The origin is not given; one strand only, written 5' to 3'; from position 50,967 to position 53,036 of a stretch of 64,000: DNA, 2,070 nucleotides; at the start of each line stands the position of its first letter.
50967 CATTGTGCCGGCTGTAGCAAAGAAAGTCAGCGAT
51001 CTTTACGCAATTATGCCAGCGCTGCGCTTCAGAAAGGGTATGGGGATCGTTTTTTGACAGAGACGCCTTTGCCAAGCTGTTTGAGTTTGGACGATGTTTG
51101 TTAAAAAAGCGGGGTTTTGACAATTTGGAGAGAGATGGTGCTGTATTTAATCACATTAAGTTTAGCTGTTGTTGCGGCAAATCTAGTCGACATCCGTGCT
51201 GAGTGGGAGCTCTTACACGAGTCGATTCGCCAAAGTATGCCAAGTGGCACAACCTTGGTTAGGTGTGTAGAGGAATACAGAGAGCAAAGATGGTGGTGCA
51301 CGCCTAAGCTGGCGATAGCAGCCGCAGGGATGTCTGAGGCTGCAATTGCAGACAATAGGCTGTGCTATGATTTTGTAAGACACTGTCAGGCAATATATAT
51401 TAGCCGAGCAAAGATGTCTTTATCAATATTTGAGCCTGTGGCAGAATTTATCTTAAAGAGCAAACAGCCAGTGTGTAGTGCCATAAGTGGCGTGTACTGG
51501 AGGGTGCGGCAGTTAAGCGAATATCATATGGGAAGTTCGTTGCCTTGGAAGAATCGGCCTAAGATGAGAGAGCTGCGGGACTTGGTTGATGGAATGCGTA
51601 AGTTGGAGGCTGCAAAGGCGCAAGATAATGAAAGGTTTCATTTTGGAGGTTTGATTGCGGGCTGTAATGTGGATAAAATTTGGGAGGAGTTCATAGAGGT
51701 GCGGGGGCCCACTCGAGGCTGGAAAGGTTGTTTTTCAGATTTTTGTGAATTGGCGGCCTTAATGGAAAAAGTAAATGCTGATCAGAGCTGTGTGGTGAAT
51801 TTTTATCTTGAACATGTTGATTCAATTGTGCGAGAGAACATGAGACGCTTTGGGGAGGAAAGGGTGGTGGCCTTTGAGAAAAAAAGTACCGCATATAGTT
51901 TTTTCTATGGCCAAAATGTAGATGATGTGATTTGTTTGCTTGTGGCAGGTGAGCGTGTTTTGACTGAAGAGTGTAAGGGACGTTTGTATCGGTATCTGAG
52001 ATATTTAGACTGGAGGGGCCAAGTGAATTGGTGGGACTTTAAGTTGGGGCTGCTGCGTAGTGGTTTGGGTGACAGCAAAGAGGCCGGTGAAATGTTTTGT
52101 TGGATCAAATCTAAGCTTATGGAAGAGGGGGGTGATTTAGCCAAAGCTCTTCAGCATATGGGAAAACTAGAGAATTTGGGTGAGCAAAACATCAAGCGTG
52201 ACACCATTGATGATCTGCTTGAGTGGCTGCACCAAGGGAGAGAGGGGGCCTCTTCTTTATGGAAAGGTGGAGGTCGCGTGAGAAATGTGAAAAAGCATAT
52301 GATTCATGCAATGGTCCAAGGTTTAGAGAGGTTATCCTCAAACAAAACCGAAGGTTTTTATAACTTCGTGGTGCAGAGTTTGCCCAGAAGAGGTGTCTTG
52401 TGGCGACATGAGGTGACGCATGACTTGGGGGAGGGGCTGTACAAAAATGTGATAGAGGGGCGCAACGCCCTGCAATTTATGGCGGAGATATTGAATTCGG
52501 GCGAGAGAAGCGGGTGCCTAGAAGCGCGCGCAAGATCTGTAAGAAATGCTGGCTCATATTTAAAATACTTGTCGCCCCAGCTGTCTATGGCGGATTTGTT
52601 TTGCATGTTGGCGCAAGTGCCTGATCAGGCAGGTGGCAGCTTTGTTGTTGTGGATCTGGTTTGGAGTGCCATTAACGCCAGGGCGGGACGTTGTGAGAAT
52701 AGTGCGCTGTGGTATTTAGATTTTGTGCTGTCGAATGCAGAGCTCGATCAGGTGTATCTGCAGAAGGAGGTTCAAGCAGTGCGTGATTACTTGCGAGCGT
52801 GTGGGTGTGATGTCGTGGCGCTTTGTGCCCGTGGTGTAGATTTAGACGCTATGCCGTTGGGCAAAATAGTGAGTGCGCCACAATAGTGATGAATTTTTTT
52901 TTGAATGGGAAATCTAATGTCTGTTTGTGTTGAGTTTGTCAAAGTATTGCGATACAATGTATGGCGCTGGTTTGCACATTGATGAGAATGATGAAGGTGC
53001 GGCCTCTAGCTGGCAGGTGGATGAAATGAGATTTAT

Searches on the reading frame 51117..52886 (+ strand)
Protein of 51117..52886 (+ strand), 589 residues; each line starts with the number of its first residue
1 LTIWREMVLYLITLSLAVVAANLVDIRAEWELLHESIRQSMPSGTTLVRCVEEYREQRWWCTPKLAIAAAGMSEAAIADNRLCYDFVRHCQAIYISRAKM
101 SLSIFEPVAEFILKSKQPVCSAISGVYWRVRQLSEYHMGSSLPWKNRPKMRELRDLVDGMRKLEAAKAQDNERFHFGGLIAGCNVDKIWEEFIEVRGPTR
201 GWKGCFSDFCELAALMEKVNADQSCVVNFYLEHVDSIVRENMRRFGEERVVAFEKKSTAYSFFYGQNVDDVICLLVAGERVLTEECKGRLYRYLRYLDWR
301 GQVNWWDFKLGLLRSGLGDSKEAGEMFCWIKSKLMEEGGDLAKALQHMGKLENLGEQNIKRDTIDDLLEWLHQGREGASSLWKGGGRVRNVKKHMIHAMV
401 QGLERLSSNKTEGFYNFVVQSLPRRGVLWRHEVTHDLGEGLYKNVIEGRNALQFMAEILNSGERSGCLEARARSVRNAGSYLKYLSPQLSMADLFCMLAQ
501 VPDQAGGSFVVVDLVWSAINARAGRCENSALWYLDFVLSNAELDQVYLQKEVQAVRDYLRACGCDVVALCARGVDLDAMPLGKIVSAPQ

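Call 7: search_protein_families(library=pfam, proteins=[window:51117-52886:+], max_evalue=1)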
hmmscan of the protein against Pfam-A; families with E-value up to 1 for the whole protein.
window:51117-52886:+ (589 aa): 0 families

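Call 20: find_homologous_proteins(query=window:51117-52886:+)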
Query window:51117-52886:+ (589 aa): 1 proteins with E <= 0.001 among 8000 candidates.
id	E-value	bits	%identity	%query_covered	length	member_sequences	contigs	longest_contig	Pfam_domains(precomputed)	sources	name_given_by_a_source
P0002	0.0e+0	1344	100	99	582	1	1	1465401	-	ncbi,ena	-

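Call 34: search_protein_families(library=ncbifam, proteins=[window:51117-52886:+], max_evalue=1)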
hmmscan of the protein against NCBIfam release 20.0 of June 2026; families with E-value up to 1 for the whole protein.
window:51117-52886:+ (589 aa): 0 families

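Call 82: search_solved_structures(query=A3, max_evalue=1)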
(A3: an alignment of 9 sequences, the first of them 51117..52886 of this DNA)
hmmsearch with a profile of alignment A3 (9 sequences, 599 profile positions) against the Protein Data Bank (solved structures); distinct sequences matched with E-value up to 1: 0.
